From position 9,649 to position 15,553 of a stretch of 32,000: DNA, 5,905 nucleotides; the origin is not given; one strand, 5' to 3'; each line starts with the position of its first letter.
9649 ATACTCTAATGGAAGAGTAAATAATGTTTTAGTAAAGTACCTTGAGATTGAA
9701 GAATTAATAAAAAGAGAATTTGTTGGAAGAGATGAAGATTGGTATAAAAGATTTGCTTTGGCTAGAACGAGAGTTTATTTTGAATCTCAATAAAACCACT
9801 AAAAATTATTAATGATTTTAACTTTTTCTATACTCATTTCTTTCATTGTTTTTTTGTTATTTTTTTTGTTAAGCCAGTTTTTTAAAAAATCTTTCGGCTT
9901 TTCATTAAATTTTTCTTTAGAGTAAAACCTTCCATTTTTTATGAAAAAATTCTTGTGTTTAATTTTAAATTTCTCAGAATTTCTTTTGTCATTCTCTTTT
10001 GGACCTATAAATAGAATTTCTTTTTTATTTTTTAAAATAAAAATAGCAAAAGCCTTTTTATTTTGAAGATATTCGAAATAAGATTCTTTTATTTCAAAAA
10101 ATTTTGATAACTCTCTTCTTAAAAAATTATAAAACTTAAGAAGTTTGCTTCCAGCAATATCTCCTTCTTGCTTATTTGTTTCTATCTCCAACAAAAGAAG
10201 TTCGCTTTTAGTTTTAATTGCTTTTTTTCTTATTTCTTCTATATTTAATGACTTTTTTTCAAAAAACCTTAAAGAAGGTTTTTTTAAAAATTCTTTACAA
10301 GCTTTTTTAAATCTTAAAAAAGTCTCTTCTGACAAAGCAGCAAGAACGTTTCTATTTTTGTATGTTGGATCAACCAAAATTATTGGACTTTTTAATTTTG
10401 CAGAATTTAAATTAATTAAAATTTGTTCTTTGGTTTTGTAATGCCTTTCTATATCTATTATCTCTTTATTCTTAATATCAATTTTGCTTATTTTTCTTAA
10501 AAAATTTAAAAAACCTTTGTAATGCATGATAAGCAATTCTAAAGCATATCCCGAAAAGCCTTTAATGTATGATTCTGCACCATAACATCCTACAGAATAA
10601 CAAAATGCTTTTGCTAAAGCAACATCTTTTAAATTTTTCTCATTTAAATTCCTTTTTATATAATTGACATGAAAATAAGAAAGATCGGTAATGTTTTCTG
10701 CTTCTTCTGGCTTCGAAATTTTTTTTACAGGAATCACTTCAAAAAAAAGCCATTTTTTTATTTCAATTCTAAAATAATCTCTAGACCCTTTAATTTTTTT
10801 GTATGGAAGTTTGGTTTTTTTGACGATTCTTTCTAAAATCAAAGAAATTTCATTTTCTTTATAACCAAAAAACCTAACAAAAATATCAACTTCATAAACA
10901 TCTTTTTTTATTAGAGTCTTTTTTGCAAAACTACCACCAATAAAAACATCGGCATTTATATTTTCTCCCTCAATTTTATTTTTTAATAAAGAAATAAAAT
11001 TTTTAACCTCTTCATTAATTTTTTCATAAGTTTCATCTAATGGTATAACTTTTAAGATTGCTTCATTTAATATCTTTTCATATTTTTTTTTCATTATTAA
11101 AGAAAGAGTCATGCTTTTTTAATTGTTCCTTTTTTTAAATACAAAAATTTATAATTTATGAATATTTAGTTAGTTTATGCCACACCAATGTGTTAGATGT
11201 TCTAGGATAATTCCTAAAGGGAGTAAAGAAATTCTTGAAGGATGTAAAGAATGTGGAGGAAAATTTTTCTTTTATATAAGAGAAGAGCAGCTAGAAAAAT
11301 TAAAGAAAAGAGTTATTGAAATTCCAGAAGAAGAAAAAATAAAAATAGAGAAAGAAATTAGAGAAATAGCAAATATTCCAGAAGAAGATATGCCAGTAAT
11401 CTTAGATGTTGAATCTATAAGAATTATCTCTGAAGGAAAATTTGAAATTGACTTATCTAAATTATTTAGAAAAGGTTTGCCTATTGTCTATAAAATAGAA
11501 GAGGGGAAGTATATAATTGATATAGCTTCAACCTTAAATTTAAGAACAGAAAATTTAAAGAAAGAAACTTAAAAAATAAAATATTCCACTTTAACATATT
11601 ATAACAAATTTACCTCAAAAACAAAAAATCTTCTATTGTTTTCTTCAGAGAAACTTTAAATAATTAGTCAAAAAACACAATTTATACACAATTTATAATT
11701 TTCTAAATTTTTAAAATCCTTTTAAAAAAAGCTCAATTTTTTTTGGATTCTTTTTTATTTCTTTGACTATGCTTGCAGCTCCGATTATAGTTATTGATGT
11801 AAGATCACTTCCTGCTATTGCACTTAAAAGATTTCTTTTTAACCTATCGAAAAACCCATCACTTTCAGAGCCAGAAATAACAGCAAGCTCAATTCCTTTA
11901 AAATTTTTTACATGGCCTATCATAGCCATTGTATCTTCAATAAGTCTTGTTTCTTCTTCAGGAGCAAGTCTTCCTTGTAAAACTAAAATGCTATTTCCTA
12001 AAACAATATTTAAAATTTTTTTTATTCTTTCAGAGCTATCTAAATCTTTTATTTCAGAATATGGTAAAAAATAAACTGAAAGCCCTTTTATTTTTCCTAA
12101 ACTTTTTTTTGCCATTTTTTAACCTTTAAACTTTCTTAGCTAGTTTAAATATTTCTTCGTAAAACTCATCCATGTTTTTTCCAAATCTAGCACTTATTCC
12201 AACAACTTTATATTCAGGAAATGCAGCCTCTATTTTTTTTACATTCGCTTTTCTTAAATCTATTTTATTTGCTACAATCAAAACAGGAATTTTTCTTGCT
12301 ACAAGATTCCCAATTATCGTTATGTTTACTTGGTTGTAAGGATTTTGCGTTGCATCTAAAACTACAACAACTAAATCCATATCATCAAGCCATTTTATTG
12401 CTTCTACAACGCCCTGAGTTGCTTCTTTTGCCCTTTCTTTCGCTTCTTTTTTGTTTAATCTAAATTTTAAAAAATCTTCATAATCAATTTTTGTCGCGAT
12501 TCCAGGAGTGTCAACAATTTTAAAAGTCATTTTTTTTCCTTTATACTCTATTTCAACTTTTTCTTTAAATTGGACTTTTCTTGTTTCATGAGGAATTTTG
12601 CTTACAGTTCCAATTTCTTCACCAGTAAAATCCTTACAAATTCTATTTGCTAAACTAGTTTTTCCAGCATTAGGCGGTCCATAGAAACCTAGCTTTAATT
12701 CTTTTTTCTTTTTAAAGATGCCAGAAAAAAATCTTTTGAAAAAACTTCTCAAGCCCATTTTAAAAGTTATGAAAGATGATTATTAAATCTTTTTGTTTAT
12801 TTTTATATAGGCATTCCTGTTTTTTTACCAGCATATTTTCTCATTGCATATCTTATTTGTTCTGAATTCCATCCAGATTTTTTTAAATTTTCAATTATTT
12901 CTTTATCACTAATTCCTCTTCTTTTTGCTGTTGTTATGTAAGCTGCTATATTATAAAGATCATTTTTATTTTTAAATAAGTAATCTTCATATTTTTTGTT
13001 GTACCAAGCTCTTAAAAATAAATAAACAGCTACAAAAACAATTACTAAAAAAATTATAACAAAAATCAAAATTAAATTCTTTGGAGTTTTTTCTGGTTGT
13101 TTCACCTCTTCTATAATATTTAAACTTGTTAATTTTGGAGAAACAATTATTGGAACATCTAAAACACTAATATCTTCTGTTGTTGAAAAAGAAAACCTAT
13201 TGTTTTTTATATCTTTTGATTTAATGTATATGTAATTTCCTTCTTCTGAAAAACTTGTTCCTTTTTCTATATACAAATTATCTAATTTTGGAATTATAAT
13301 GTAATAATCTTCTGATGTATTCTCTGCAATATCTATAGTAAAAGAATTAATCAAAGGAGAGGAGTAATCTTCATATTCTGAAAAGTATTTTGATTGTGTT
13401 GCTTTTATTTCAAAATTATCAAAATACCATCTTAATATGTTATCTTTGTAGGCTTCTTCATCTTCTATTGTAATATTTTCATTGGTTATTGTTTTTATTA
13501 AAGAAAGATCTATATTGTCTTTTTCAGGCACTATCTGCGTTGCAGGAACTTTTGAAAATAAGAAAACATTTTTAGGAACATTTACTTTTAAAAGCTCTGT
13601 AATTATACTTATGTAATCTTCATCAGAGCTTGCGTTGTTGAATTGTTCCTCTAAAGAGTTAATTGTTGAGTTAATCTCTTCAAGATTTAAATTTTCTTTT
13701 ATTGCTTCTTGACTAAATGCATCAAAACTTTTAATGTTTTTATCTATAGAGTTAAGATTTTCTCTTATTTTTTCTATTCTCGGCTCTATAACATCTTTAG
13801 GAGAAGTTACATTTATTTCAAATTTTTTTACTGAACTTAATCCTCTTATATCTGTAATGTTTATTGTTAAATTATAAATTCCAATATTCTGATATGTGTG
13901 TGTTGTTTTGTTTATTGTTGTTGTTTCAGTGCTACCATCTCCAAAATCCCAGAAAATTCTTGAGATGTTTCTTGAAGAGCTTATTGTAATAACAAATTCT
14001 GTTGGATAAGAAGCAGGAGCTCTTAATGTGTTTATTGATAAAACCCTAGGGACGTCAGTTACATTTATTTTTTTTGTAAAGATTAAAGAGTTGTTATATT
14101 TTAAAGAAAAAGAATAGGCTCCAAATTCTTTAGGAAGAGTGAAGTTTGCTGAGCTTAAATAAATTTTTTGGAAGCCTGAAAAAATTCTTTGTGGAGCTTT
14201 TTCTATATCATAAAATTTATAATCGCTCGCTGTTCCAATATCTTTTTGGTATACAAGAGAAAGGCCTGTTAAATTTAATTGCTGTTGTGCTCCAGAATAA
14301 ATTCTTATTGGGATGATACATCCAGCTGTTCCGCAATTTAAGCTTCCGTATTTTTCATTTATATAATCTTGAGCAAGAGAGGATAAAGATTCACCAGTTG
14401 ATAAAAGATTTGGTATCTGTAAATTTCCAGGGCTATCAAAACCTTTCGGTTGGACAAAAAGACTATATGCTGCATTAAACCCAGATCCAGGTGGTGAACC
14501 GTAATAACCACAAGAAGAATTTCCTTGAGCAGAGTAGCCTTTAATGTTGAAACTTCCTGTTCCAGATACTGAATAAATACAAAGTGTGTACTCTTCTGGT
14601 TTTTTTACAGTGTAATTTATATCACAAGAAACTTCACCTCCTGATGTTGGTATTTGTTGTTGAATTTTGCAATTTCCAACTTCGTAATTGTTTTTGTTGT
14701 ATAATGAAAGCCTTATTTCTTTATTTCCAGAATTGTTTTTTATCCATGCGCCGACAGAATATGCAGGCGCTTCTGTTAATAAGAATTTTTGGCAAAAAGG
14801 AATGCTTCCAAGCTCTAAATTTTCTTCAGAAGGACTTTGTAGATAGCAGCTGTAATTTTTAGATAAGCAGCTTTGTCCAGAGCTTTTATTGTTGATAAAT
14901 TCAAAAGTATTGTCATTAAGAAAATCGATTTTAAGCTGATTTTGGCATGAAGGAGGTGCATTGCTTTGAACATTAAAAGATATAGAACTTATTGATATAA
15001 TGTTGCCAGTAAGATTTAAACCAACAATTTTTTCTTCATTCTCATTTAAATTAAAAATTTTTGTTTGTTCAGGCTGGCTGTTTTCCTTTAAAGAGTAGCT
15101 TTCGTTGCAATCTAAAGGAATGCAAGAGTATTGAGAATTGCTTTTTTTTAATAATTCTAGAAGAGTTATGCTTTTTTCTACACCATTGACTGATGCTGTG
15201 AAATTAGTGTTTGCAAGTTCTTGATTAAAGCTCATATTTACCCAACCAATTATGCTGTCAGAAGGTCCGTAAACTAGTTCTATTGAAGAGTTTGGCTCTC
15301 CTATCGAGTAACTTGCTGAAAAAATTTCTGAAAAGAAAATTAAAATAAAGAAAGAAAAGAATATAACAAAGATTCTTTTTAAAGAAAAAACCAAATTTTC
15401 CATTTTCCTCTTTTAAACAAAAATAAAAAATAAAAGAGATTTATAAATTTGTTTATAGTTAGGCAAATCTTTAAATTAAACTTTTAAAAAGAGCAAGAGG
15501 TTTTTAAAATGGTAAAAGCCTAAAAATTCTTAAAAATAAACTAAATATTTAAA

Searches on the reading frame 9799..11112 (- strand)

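Call 88: search_protein_families(library=pfam, proteins=[window:9799-11112:-], max_evalue=0.001)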
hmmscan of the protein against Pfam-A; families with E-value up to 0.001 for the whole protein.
window:9799-11112:- (437 aa): 1 family
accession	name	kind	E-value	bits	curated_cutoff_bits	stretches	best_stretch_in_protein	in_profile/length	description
PF09249.16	tRNA_NucTransf2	-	7.9e-32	110.3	27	1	163-285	2-113/113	tRNA nucleotidyltransferase, second domain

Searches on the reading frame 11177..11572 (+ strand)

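Call 88: search_protein_families(library=pfam, proteins=[window:11177-11572:+], max_evalue=0.001)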
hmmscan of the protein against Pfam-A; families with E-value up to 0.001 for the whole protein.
window:11177-11572:+ (131 aa): 1 family
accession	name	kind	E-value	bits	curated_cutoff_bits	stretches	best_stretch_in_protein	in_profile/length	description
PF09845.14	OapC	-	4.6e-23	82.4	23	1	2-120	1-131/133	Origin-associated protein OapC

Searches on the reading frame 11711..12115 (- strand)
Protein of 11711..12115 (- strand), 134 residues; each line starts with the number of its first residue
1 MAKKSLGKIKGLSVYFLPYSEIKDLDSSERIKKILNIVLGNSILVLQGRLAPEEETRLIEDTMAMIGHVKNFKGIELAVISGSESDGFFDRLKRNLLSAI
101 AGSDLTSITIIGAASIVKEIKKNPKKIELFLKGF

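Call 89: search_protein_families(library=pfam, proteins=[window:11711-12115:-], max_evalue=0.001)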
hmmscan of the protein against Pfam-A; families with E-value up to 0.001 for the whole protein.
window:11711-12115:- (134 aa): 1 family
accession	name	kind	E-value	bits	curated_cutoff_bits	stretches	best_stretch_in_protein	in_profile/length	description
PF09846.14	OapB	-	3.6e-17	62.7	27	1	23-128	2-100/104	Origin-associated protein OapB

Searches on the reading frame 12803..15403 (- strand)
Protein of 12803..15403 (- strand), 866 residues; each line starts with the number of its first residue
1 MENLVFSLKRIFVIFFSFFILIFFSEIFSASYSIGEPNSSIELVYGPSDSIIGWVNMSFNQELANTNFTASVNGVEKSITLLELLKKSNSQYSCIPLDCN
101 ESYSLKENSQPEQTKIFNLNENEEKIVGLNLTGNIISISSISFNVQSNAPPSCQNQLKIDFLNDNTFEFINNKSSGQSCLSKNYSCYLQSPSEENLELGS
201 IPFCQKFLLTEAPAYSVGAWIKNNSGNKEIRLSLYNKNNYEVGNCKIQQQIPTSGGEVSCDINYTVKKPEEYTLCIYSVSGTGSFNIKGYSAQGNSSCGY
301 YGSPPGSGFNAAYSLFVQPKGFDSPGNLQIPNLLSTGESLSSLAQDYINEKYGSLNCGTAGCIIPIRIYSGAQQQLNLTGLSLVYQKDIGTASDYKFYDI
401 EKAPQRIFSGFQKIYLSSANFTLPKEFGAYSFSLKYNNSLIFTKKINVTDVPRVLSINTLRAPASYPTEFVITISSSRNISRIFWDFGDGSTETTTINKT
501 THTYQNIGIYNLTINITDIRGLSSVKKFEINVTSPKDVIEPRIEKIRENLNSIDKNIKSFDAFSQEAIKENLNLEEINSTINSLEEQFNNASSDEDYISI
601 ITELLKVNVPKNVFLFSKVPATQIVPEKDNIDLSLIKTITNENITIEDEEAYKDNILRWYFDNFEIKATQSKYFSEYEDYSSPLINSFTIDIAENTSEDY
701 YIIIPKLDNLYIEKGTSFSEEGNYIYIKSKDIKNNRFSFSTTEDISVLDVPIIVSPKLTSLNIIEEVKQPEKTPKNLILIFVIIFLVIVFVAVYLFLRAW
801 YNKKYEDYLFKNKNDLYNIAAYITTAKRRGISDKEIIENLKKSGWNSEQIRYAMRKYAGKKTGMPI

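Call 5: search_protein_families(library=pfam, proteins=[window:12803-15403:-], max_evalue=0.01)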
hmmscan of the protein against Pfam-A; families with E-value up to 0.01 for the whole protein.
window:12803-15403:- (866 aa): 3 families
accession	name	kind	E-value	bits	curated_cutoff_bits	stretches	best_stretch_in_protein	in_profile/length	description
PF18911.6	PKD_4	-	3.4e-10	40.3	27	1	469-531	21-84/85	PKD domain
PF00801.26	PKD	-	5.5e-07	29.9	23.5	1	464-524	13-73/80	PKD domain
PF10342.15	Kre9_KNH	-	0.0012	20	24.6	1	220-284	18-83/94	Kre9/KNH-like N-terminal Ig-like domain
